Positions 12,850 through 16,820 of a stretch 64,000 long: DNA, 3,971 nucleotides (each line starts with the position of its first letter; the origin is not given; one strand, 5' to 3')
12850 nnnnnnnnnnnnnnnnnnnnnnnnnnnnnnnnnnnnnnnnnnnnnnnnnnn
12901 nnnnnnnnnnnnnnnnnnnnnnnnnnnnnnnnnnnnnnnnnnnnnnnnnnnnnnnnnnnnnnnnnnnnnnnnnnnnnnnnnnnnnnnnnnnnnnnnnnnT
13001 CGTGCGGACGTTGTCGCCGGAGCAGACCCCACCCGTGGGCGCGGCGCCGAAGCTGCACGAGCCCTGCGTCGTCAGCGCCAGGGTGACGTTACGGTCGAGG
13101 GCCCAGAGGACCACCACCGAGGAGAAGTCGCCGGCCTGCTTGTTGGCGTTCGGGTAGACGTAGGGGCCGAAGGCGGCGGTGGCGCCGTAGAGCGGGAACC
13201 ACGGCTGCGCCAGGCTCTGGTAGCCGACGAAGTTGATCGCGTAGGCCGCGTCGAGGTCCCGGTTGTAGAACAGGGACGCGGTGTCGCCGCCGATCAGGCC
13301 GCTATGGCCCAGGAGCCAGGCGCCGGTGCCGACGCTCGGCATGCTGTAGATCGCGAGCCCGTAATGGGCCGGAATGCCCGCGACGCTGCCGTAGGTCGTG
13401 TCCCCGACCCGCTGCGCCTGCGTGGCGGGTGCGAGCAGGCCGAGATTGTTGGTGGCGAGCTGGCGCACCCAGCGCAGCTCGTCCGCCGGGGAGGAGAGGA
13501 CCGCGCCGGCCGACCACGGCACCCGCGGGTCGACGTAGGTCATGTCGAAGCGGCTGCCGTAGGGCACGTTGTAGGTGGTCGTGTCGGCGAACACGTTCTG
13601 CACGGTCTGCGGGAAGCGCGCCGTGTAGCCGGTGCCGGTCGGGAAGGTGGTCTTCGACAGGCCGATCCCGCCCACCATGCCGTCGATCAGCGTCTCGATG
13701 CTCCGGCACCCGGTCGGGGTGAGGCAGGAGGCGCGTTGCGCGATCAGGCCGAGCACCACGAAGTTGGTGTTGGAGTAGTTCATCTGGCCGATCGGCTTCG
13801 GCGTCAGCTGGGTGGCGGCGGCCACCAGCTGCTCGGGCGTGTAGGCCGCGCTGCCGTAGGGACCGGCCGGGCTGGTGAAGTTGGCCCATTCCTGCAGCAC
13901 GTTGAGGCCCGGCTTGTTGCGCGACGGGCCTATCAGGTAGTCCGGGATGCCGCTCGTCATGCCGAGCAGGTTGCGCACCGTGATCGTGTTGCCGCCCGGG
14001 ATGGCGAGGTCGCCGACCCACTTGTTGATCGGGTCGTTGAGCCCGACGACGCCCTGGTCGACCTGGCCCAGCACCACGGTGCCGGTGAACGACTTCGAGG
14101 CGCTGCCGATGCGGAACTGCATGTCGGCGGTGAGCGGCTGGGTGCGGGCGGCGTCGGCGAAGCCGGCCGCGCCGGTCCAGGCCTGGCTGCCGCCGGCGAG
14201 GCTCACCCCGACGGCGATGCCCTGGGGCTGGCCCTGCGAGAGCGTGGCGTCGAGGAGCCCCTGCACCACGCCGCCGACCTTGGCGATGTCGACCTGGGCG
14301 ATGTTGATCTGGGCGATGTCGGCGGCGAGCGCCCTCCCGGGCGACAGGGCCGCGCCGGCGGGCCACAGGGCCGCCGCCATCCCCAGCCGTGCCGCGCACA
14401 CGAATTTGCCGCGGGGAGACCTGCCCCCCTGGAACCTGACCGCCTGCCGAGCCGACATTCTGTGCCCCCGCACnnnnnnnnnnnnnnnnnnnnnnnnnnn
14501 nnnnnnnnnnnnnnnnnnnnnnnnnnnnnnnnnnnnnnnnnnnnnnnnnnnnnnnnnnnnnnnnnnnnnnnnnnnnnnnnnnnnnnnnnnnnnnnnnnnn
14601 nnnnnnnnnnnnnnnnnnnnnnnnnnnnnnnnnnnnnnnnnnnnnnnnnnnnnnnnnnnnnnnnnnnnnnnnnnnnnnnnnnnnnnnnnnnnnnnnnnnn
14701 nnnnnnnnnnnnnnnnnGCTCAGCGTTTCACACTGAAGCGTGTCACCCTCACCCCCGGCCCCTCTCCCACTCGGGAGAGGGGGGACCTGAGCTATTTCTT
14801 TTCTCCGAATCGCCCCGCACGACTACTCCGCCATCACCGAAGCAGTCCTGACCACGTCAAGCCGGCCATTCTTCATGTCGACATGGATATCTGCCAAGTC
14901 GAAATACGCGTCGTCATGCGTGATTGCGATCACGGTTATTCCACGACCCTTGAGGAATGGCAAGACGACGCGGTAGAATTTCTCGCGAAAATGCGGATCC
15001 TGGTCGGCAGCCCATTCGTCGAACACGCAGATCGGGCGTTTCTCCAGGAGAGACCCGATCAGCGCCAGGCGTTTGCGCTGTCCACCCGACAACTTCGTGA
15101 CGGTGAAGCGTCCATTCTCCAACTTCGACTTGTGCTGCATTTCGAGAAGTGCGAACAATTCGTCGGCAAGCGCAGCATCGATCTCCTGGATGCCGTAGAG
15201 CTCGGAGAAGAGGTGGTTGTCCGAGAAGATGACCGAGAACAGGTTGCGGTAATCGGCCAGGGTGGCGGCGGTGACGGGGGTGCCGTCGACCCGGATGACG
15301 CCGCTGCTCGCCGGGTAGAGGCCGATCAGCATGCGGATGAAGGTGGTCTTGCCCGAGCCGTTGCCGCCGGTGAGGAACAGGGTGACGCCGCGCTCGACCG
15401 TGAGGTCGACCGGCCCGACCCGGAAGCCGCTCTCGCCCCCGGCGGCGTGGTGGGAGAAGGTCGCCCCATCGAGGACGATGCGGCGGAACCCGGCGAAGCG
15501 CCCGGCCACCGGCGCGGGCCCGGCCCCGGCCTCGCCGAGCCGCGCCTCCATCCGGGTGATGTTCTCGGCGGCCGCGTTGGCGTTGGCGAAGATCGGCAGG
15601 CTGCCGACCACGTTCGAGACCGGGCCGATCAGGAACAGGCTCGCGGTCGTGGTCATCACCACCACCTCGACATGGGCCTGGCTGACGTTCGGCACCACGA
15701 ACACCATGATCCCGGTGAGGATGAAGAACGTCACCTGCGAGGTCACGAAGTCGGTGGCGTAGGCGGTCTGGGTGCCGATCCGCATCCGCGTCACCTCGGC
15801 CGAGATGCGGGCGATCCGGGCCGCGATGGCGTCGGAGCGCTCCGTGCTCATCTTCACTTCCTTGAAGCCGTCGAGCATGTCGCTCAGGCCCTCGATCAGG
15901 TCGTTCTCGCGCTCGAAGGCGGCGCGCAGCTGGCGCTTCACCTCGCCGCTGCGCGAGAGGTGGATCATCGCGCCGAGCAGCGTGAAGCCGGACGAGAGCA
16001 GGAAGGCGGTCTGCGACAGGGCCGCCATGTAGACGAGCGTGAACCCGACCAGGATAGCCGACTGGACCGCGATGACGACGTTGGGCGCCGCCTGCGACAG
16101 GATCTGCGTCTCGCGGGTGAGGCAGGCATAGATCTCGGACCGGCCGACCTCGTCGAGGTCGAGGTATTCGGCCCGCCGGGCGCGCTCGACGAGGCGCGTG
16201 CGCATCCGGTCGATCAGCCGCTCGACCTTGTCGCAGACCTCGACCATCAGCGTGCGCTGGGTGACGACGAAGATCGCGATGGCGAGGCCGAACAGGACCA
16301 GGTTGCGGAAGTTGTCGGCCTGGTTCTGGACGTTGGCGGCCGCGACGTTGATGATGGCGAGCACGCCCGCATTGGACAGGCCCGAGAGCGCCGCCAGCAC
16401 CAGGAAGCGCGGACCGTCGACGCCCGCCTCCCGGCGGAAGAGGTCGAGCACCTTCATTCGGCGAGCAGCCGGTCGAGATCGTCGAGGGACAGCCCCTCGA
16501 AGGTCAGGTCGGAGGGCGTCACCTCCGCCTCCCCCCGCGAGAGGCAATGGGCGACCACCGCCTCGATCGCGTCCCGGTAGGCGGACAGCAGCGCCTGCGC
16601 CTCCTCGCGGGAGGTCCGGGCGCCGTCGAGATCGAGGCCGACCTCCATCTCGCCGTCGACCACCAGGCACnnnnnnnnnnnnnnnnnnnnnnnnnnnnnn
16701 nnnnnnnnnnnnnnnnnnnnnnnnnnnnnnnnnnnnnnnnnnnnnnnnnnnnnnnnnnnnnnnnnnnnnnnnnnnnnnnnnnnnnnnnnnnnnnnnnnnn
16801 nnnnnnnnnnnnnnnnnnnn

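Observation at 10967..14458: Surface-displayed S12/beta-lactamase-fold hydrolase fused to an autotransporter barrel, sited inside the lipopeptide locus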

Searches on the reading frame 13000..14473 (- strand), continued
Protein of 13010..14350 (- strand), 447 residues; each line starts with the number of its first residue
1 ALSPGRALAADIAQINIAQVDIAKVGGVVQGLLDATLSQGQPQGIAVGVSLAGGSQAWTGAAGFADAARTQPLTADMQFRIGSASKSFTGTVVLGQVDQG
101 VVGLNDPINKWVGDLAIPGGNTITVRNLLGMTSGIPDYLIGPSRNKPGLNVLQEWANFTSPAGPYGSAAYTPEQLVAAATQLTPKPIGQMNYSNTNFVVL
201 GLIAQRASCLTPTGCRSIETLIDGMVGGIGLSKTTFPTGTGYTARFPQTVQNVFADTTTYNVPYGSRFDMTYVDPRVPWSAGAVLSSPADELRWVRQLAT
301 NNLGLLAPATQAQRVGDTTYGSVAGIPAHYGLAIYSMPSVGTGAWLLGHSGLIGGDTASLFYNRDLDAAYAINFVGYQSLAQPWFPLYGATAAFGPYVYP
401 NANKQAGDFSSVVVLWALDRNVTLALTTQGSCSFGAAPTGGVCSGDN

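Call 52: fold_search(model_id=the predicted structure, library=pdb)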
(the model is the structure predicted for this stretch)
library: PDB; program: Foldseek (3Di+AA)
matches with E <= 10: 930; with E <= 0.001: 407
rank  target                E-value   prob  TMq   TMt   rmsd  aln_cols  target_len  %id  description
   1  3pte                  6.7e-25  1.00  0.68  0.82   2.8       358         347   23  THE REFINED CRYSTALLOGRAPHIC STRUCTURE OF A DD-PEPTIDASE PENICILLIN-TARGET ENZYME AT 1.6 A RESOLUTION (released 1995-08-15)
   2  1hvb                  6.7e-25  1.00  0.67  0.82   2.9       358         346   24  CRYSTAL STRUCTURE OF STREPTOMYCES R61 DD-PEPTIDASE COMPLEXED WITH A NOVEL CEPHALOSPORIN ANALOG OF CELL WALL PEPTIDOGLYCA (released 2001-02-07)
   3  1ikg                  1.4e-24  1.00  0.69  0.84   4.0       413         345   21  MICHAELIS COMPLEX OF STREPTOMYCES R61 DD-PEPTIDASE WITH A SPECIFIC PEPTIDOGLYCAN SUBSTRATE FRAGMENT (released 2002-09-11)
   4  9s7k_A                5.6e-24  1.00  0.67  0.83   2.8       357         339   25  INCYPRO crosslinked dimer of the D-stereospecific hydrolase dHy1 (released 2026-04-01)
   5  3wwx                  5.9e-24  1.00  0.66  0.81   3.1       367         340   26  Crystal structure of D-stereospecific amidohydrolase from Streptomyces sp. 82F2 (released 2015-07-08)
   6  2dns_A                1.6e-23  1.00  0.70  0.82   3.9       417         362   21  The crystal structure of D-amino acid amidase from Ochrobactrum anthropi SV3 complexed with D-Phenylalanine (released 2006-05-09)
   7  4y7p                  6.1e-23  1.00  0.67  0.82   3.5       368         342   27  Structure of alkaline D-peptidase from Bacillus cereus (released 2015-10-14)
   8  2drw_D                8.7e-23  1.00  0.70  0.84   4.4       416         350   20  The crystal structutre of D-amino acid amidase from Ochrobactrum anthropi SV3 (released 2006-07-04)
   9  2drw_C                9.3e-23  1.00  0.70  0.81   3.9       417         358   21  The crystal structutre of D-amino acid amidase from Ochrobactrum anthropi SV3 (released 2006-07-04)
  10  2drw_E                1.6e-22  1.00  0.65  0.79   3.5       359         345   22  The crystal structutre of D-amino acid amidase from Ochrobactrum anthropi SV3 (released 2006-07-04)
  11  2dns_C                2.1e-22  1.00  0.70  0.81   3.9       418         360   21  The crystal structure of D-amino acid amidase from Ochrobactrum anthropi SV3 complexed with D-Phenylalanine (released 2006-05-09)
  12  2efu_C                2.8e-22  1.00  0.70  0.81   3.9       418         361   21  The crystal structure of D-amino acid amidase from Ochrobactrum anthropi SV3 complexed with L-phenylalanine (released 2007-03-06)
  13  9d93_Sa               3.6e-22  1.00  0.71  0.63   4.3       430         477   20  Mycobacteriophage Bxb1 tail tip - Composite map and model (released 2024-09-25)
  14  2efu_E                8.6e-22  1.00  0.67  0.82   4.1       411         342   21  The crystal structure of D-amino acid amidase from Ochrobactrum anthropi SV3 complexed with L-phenylalanine (released 2007-03-06)
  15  2dns_D                8.6e-22  1.00  0.70  0.83   3.8       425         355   21  The crystal structure of D-amino acid amidase from Ochrobactrum anthropi SV3 complexed with D-Phenylalanine (released 2006-05-09)
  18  2dns_E                2.9e-21  1.00  0.69  0.83   4.2       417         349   21  The crystal structure of D-amino acid amidase from Ochrobactrum anthropi SV3 complexed with D-Phenylalanine (released 2006-05-09)
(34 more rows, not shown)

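Call 57: search_protein_representatives(protein=window:13040-14311:-)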
Query: 424 residues. Proteins with E-value up to 0.001 (for the whole library): 23905; up to 1e-10: 2977; up to 1e-30: 38. The best 150 are listed.
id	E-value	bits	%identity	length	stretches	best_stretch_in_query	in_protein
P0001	5.9e-279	941.2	100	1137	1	1-424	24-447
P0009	4.0e-130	450.9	54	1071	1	8-423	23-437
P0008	1.6e-119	415.9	55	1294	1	14-423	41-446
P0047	4.3e-119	414.6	50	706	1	7-420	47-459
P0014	8.7e-108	377.3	49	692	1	5-421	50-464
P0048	4.7e-102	358.4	46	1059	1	8-422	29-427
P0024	2.8e-96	339.4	45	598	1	3-420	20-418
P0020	5.2e-94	331.9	46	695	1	15-421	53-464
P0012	1.6e-92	327.0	47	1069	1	5-422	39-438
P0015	6.4e-72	259.1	44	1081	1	13-423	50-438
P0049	2.9e-65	237.2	43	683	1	25-420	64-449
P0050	2.0e-62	227.9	40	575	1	24-423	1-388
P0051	7.6e-62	226.0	44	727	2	58-360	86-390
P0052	8.8e-61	222.5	40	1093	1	10-422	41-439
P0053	4.3e-60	220.2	41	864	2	10-364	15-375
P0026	1.2e-57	212.1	41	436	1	54-361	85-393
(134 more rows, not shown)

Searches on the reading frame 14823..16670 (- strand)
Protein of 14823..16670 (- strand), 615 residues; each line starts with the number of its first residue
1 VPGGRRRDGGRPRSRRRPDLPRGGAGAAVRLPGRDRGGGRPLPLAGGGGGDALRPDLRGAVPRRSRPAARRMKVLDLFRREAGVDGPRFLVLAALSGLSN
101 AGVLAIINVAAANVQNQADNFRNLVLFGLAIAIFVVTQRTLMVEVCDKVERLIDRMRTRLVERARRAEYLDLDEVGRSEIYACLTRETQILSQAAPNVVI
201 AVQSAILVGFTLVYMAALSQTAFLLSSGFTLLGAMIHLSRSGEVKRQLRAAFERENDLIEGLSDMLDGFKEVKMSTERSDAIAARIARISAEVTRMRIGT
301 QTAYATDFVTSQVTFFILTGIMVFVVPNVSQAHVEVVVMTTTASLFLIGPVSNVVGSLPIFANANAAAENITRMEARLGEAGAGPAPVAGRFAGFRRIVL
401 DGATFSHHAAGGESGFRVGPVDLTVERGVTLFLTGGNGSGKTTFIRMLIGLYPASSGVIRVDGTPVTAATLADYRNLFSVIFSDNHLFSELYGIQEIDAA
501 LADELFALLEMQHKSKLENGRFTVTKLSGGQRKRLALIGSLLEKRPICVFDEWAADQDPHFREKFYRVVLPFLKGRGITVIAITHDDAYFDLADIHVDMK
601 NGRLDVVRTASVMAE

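Call 3: search_protein_families(library=pfam, proteins=[window:14823-16670:-], max_evalue=0.01)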
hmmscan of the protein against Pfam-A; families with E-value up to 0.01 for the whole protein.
window:14823-16670:- (615 aa): 6 families
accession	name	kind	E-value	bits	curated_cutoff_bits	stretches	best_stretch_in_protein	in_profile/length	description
PF00005.33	ABC_tran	-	2.7e-24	86.7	25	1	420-554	3-136/137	ABC transporter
PF13304.12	AAA_21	-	5.5e-07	30.4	27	1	487-587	185-300/304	AAA domain, putative AbiEii toxin, Type IV TA system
PF00664.28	ABC_membrane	-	6.8e-06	26.4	28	1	124-351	47-274/274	ABC transporter transmembrane region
PF02463.25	SMC_N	-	6.8e-06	26.1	40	1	514-599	124-211/220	RecF/RecN/SMC N terminal domain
PF07693.20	KAP_NTPase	-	0.0048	16.6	20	1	425-573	17-79/293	KAP family P-loop domain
PF13401.12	AAA_22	-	0.005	17.6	27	0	431-475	8-52/130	AAA domain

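Call 4: search_protein_families(library=ncbifam, proteins=[window:14823-16670:-], max_evalue=0.01)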
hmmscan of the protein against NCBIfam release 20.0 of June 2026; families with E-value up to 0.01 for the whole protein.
window:14823-16670:- (615 aa): 166 families (the best 25 are shown)
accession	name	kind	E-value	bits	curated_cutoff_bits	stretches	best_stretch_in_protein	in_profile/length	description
NF007813.0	PRK10522.1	equivalog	6.9e-99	331.9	604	1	88-605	17-528/547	multidrug ABC transporter permease/ATP-binding protein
TIGR01194.1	cyc_pep_trnsptr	subfamily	2.2e-88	297.2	286.2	1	90-603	24-546/554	cyclic peptide export ABC transporter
TIGR02868.1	CydC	equivalog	6e-26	91.2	329.05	1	149-586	81-529/530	thiol reductant ABC exporter subunit CydC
TIGR02203.1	MsbA_lipidA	equivalog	5.1e-23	81.4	602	1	140-603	77-545/572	lipid A export permease/ATP-binding protein MsbA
TIGR03375.1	type_I_sec_LssB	subfamily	2.2e-22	79.1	693.1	2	200-489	277-554/696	type I secretion system permease/ATPase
TIGR02857.1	CydD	equivalog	4.7e-22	78.6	435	1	363-599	289-529/529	thiol reductant ABC exporter subunit CydD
TIGR04520.1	ECF_ATPase_1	equivalog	8.3e-21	74.6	315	1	416-605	16-215/269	energy-coupling factor transporter ATPase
TIGR02204.1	MsbA_rel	hypoth_equivalog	2.4e-20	72.7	780.4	1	101-604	39-552/576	ABC transporter, permease/ATP-binding protein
TIGR01277.1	thiQ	equivalog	3.8e-19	69.2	245.05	1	422-607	18-210/213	thiamine ABC transporter ATP-binding protein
NF045513.1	HepA_fam_ABC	equivalog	4.9e-19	68.2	725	1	120-604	96-586/610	heterocyst formation ABC transporter subunit HepA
TIGR02673.1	FtsE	equivalog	1.2e-18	67.6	264.85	1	421-591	21-201/214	cell division ATP-binding protein FtsE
NF010156.0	PRK13635.1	equivalog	3.3e-18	65.8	392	1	418-603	23-217/279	energy-coupling factor ABC transporter ATP-binding protein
TIGR04521.1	ECF_ATPase_2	equivalog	3.6e-18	65.7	330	1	421-604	24-223/279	energy-coupling factor transporter ATPase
NF008039.0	PRK10771.1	equivalog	6.3e-18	65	298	1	422-603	19-207/234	thiamine ABC transporter ATP-binding protein ThiQ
NF010178.0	PRK13657.1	equivalog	1.2e-17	63.6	733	1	202-603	142-546/588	glucan ABC transporter ATP-binding protein/ permease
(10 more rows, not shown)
